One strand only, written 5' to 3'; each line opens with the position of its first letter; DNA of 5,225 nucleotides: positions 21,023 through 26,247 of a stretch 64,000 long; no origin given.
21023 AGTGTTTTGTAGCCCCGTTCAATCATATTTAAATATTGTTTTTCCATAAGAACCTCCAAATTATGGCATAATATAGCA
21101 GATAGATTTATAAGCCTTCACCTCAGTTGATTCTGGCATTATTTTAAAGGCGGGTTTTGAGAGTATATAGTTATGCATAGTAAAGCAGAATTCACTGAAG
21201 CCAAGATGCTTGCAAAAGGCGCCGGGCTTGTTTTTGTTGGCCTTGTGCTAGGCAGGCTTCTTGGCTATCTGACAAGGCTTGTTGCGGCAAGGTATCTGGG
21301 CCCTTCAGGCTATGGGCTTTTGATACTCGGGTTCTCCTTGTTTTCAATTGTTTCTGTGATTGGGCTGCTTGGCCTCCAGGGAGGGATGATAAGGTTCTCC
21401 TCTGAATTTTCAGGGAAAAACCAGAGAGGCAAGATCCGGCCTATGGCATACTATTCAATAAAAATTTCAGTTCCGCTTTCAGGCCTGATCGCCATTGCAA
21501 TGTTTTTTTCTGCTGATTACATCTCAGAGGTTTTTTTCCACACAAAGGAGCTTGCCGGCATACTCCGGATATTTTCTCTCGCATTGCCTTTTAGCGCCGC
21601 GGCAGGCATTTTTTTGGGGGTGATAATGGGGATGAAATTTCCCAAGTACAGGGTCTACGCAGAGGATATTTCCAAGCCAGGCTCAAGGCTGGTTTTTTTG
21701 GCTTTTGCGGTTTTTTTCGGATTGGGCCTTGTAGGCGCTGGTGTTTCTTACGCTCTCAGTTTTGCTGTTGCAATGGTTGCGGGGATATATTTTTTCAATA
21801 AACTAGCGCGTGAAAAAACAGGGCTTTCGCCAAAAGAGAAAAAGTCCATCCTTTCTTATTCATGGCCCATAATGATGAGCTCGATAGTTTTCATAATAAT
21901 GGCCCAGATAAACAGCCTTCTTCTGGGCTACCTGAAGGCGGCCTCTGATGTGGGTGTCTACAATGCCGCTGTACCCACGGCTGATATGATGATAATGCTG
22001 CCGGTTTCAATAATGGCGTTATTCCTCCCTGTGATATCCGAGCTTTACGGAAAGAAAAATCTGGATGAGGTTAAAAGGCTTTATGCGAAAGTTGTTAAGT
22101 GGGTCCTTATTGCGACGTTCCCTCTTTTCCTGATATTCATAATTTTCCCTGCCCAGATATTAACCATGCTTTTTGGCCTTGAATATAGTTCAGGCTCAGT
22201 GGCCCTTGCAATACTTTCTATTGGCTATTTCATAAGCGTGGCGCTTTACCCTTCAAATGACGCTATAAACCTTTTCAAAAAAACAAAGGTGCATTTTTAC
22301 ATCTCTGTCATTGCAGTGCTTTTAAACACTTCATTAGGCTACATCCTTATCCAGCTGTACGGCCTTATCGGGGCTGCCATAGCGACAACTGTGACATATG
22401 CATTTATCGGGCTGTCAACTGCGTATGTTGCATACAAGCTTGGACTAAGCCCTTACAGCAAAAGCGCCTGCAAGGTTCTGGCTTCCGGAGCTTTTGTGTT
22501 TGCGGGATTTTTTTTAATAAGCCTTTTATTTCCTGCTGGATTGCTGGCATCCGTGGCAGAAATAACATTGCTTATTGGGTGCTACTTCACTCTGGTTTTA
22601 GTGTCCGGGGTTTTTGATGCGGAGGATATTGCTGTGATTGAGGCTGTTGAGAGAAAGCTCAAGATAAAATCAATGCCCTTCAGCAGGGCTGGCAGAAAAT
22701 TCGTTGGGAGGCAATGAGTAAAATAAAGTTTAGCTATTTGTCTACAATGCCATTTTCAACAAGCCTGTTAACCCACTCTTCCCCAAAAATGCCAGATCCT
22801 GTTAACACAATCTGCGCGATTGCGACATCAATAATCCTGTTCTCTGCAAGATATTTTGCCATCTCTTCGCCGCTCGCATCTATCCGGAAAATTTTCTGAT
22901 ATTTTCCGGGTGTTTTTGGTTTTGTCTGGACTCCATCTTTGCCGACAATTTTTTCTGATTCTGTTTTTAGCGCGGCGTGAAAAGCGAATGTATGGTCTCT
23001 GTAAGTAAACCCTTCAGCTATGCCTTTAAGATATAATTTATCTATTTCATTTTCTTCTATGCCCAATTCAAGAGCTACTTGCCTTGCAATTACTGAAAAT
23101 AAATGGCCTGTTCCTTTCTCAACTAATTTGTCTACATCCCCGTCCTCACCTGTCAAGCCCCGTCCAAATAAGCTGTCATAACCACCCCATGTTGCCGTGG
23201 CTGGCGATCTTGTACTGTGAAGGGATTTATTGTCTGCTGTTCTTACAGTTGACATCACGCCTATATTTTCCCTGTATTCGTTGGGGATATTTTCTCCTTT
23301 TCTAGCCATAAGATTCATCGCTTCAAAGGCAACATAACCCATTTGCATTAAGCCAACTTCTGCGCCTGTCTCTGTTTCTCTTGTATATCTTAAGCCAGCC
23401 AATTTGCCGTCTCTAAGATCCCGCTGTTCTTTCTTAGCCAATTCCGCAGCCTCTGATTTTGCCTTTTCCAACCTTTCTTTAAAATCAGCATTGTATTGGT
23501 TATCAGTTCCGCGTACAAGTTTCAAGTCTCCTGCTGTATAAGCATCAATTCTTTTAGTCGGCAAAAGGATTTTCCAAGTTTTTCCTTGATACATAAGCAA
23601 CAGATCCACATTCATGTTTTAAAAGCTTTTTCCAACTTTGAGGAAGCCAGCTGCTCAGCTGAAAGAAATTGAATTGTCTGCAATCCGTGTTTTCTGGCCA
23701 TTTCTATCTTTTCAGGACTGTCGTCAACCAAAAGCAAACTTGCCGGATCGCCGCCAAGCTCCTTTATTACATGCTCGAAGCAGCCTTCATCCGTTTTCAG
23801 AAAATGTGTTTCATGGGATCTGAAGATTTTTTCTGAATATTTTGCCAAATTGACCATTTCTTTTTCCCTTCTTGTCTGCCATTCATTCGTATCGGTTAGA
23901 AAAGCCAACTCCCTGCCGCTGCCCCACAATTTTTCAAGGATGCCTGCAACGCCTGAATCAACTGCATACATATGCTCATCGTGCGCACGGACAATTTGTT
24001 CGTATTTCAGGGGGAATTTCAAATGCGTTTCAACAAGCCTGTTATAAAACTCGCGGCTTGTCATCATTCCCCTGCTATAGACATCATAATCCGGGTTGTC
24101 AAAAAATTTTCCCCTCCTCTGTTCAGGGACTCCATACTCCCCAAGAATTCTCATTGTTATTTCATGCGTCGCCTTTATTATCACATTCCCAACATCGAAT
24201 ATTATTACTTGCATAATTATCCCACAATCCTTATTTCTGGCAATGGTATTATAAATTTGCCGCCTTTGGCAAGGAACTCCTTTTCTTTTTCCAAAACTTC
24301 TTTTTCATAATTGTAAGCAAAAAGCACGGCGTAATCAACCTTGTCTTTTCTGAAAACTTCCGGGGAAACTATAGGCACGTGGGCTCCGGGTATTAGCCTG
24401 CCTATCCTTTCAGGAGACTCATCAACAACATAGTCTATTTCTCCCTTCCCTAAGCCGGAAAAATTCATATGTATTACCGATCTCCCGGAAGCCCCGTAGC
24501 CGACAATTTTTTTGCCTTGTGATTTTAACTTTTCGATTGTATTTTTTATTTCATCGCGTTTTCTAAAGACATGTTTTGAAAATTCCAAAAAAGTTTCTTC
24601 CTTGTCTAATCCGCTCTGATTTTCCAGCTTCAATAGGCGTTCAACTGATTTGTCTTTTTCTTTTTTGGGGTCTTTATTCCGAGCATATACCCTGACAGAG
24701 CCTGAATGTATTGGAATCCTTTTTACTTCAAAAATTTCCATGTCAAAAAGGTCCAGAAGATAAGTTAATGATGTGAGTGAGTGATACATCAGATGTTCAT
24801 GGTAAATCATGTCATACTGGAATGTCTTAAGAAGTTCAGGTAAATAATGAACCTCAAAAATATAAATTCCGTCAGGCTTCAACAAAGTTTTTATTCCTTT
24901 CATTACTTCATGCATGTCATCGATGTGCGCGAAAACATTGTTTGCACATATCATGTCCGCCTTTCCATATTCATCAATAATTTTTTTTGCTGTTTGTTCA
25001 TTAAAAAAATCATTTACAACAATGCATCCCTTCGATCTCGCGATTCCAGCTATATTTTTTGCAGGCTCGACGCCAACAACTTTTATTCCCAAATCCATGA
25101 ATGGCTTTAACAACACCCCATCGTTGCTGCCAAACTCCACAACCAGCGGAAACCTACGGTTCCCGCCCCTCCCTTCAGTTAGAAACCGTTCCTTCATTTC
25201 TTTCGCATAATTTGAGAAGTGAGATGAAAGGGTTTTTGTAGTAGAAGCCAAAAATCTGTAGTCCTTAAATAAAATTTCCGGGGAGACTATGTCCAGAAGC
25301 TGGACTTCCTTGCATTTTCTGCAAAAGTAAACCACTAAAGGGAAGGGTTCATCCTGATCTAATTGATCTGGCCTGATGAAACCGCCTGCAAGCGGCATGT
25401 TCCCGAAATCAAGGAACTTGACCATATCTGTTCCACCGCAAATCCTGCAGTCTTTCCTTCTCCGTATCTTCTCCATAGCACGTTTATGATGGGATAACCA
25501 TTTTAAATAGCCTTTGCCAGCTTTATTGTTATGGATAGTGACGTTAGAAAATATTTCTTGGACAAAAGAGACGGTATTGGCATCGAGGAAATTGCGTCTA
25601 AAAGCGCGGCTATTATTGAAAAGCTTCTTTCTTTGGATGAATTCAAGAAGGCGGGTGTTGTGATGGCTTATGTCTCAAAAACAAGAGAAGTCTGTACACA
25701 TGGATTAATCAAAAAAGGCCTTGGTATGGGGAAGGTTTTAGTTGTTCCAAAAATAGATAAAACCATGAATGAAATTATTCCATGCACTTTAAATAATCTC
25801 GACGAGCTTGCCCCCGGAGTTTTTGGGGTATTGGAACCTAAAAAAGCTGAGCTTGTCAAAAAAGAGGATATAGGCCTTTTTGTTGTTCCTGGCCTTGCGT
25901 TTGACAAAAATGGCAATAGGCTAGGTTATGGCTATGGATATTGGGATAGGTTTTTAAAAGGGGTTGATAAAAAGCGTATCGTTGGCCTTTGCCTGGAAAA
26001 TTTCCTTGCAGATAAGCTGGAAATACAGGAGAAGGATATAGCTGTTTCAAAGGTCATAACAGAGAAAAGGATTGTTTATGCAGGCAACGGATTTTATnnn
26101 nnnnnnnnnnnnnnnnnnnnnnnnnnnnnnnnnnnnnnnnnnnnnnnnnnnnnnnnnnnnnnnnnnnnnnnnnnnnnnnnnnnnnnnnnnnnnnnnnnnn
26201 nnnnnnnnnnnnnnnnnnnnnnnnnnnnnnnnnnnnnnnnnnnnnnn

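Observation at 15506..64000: Very large (>45 kb) glycan biosynthesis/decoration island predicting a heavily modified acetamido-sugar glycan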

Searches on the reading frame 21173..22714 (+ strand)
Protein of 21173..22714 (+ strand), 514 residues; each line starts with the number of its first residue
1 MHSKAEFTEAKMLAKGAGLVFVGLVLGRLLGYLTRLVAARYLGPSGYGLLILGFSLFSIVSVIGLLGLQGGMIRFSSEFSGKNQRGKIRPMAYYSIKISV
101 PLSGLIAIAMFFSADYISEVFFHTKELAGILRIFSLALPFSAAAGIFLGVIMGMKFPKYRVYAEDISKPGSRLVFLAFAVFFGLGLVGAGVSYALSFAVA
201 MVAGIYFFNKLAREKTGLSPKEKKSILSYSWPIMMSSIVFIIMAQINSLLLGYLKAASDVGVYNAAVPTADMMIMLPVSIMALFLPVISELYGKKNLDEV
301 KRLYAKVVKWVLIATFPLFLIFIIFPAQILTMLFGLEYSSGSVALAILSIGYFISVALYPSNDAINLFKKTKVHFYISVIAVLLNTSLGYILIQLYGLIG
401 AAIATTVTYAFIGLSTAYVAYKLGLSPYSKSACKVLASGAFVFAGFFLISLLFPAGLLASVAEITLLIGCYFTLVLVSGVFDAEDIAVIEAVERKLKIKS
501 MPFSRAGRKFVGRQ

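Call 4: search_protein_families(library=pfam, proteins=[window:21173-22714:+], max_evalue=0.001)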
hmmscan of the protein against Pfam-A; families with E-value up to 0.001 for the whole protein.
window:21173-22714:+ (514 aa): 4 families
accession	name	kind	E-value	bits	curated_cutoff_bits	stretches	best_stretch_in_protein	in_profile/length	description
PF01943.22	Polysacc_synt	-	1e-28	101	28.2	1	13-291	1-273/274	Polysaccharide biosynthesis protein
PF13440.11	Polysacc_synt_3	-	4.2e-19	69.3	23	1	38-339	2-289/293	Polysaccharide biosynthesis protein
PF01554.23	MatE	-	1.6e-18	67.3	24.9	2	232-391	1-161/161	MatE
PF03023.19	MurJ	-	3.4e-08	33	27.4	1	199-436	172-414/451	Lipid II flippase MurJ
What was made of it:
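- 21173..22717 (+): Wzx/MOP-family flippase, about 14 TM. Pfam Polysacc_synt E 1e-28, plus MatE and MurJ (call 4).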

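Call 17: search_protein_families(library=ncbifam, proteins=[window:21173-22714:+], max_evalue=0.001)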
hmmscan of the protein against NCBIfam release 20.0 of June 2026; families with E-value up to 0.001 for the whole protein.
window:21173-22714:+ (514 aa): 8 families
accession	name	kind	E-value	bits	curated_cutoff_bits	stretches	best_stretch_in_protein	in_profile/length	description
TIGR00797.1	matE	subfamily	1.7e-18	66.8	147.4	2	30-332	12-321/396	MATE family efflux transporter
TIGR02900.1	spore_V_B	equivalog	1.4e-17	63.6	372.3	1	18-458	6-471/488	stage V sporulation protein B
NF007773.0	PRK10459.1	equivalog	4.5e-13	49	273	1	33-480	27-467/492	MOP flippase family protein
NF050818.1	PolSacchBiosHfsF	equivalog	5.2e-10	38.9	700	1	178-419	154-401/468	polysaccharide biosynthesis protein HfsF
NF052396.1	MATE_WgkD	equivalog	1.7e-08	33.9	510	1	290-464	68-254/428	tryglysin-associated MATE efflux transporter WgkD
TIGR01695.1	murJ_mviN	equivalog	2.4e-08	33.2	235.55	1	227-477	227-495/506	murein biosynthesis integral membrane protein MurJ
NF011679.0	PRK15099.1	equivalog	1.8e-07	30.9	325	1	34-411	25-400/416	lipid III flippase WzxE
NF047674.1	TeichurnBiosyTuaB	equivalog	0.00017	20.8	580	1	103-406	88-389/469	teichuronic acid biosynthesis protein TuaB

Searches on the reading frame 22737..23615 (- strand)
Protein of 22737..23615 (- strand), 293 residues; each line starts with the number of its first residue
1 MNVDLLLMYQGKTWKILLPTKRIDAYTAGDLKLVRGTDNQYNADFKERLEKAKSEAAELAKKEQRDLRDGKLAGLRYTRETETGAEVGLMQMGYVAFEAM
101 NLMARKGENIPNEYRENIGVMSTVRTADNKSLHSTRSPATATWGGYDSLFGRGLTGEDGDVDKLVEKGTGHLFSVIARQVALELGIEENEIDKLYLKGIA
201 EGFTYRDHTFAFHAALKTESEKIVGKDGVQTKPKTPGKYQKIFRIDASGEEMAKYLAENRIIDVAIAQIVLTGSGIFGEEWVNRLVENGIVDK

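Call 4: search_protein_families(library=pfam, proteins=[window:22737-23615:-], max_evalue=0.001)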
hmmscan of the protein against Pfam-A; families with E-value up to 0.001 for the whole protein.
window:22737-23615:- (293 aa): 0 families

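Call 17: search_protein_families(library=ncbifam, proteins=[window:22737-23615:-], max_evalue=0.001)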
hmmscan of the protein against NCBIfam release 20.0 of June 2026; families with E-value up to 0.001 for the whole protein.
window:22737-23615:- (293 aa): 0 families

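Call 29: search_protein_families(library=pfam, proteins=[window:22737-23615:-], max_evalue=10)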
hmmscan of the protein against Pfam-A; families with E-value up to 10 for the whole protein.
window:22737-23615:- (293 aa): 0 families

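Call 41: find_homologous_proteins(query=window:22737-23615:-, max_evalue=0.001)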
Query window:22737-23615:- (293 aa): 1 proteins with E <= 0.001 among 2468 candidates.
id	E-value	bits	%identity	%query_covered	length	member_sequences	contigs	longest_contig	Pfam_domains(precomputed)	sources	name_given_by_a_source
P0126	4.2e-189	645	100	100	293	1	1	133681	-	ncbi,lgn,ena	-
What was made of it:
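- Tried and rejected: The homologue search for 22734 returned only itself (call 41).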

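Call 63: search_solved_structures(query=window:22737-23615:-, max_evalue=1)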
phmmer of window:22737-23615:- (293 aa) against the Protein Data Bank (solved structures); distinct sequences matched with E-value up to 1: 0.

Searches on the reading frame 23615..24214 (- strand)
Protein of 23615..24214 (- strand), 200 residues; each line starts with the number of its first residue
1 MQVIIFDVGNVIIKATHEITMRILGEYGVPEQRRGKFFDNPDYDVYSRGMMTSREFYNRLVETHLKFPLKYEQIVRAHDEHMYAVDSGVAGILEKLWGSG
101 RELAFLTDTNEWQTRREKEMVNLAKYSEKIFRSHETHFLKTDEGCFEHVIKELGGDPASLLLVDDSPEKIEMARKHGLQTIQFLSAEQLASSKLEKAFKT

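Call 4: search_protein_families(library=pfam, proteins=[window:23615-24214:-], max_evalue=0.001)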
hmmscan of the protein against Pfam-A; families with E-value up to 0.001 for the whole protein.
window:23615-24214:- (200 aa): 2 families
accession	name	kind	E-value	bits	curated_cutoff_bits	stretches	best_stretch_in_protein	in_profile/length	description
PF13419.12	HAD_2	-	1.4e-10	42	23.8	1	4-181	1-176/178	Haloacid dehalogenase-like hydrolase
PF00702.32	Hydrolase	-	1.1e-09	39.4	26.4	1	1-177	1-191/191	haloacid dehalogenase-like hydrolase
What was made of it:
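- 23612..24214 (-): HAD phosphatase. Pfam HAD_2 E 1e-10 (call 4).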

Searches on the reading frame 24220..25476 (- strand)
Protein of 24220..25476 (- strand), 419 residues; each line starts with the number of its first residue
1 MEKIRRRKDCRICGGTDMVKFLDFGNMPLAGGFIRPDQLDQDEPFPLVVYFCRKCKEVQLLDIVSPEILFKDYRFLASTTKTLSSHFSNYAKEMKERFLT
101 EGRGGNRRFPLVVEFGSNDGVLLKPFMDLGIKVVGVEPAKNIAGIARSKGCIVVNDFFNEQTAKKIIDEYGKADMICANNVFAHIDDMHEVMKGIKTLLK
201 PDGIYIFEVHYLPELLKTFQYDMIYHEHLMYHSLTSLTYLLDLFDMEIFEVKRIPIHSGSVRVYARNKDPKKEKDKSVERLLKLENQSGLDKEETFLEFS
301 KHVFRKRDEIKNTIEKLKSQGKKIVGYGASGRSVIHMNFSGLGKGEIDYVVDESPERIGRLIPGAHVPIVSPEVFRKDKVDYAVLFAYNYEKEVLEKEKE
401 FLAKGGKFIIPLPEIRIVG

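Call 4: search_protein_families(library=pfam, proteins=[window:24220-25476:-], max_evalue=0.001)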
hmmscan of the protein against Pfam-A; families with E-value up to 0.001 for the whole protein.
window:24220-25476:- (419 aa): 7 families
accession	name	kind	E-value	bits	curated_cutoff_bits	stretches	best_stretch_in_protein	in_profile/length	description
PF08484.17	Methyltransf_14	-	3e-47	160.8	23.5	1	255-413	1-160/160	C-methyltransferase C-terminal domain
PF08421.16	Methyltransf_13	-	2.4e-20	72.9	31.3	1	10-70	1-62/62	Putative zinc binding domain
PF13489.12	Methyltransf_23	-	2.6e-19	70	27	1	106-248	20-161/164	Methyltransferase domain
PF08242.18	Methyltransf_12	-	2.2e-11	44.7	30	1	113-204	1-97/98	Methyltransferase domain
PF08241.18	Methyltransf_11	-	2.4e-09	38.1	21.2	1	114-207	2-95/95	Methyltransferase domain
PF13847.12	Methyltransf_31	-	1.6e-06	28.3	27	1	145-220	47-123/145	Methyltransferase domain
PF13649.12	Methyltransf_25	-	2.4e-06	28.6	27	1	112-203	1-97/97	Methyltransferase domain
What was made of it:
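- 24217..25476 (-): Zn-ribbon NDP-4-keto-6-deoxyhexose 3-C-methyltransferase (TylC3/TcaB9 type). Pfam Methyltransf_13, _23 and _14 (call 4).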

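Call 15: search_protein_families(library=ncbifam, proteins=[window:24220-25476:-], max_evalue=0.00001)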
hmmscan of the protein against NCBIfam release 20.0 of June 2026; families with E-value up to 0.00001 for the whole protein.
window:24220-25476:- (419 aa): 1 family
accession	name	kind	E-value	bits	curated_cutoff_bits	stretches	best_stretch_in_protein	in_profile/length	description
TIGR01983.1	UbiG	equivalog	4.9e-07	29.3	102.95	1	112-207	53-151/228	bifunctional 2-polyprenyl-6-hydroxyphenol methylase/3-demethylubiquinol 3-O-methyltransferase UbiG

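Call 59: search_solved_structures(query=window:24220-25476:-, max_evalue=0.001)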
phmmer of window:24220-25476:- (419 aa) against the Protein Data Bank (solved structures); distinct sequences matched with E-value up to 0.001: 11.
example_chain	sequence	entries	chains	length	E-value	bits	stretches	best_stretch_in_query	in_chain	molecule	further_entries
4rv9_A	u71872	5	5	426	1.3e-89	304.2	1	8-418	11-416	D-mycarose 3-C-methyltransferase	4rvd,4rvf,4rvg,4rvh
3ndi_A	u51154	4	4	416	4.3e-82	279.4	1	9-417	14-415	Methyltransferase | TcaB9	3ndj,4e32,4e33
4e2y_A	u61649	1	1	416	1.1e-81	278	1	9-417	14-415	TcaB9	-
4e31_A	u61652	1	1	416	1.2e-81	278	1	9-417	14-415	TcaB9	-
4e2x_A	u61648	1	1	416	1.6e-81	277.6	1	9-417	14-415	TcaB9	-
5t64_A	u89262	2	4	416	2.6e-81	276.9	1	9-417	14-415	Sugar 3-C-methyl transferase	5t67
4e2z_A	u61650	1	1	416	4.1e-81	276.2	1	9-417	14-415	TcaB9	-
4e2w_A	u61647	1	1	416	4.1e-81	276.2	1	9-417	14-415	TcaB9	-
4e30_A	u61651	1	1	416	1.1e-80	274.8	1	9-417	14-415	TcaB9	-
5t6b_A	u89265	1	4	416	2.1e-80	273.9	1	9-417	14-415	Sugar 3-C-methyl transferase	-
3e8s_A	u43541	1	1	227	2e-07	33.5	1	110-209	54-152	Putative SAM Dependent Methyltransferase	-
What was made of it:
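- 24217..25476 (-): PDB 4rv9 E 1e-89 and TcaB9 E 4e-82, both full length (call 59).
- On TylC3/TcaB9 NDP-sugar 3-C-methyltransferases: 4rv9 E 1e-89 over residues 8-418 (call 59).
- Checked: A Zn-ribbon C-methyltransferase (E 1e-89 to the TylC3 structure 4rv9, call 59).
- C-methyltransferase matched to 4rv9/TcaB9: call 59.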

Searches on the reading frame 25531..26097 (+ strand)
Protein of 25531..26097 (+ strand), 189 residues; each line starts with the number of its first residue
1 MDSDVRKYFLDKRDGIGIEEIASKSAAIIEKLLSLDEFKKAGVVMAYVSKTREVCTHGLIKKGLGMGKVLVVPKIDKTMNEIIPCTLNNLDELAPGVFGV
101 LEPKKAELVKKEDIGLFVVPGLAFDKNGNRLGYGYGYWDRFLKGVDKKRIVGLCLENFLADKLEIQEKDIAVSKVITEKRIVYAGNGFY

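Call 5: search_protein_families(library=pfam, proteins=[window:25531-26097:+], max_evalue=0.001)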
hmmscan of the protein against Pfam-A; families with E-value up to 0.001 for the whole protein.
window:25531-26097:+ (189 aa): 1 family
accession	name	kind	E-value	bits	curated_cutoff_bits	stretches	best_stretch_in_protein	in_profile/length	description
PF01812.26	5-FTHF_cyc-lig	-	1.1e-33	117.1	27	1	3-178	2-186/186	5-formyltetrahydrofolate cyclo-ligase family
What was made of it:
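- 25531..26100 (+): 5-formyl-THF cyclo-ligase. Pfam 5-FTHF_cyc-lig E 1e-33 (call 5).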
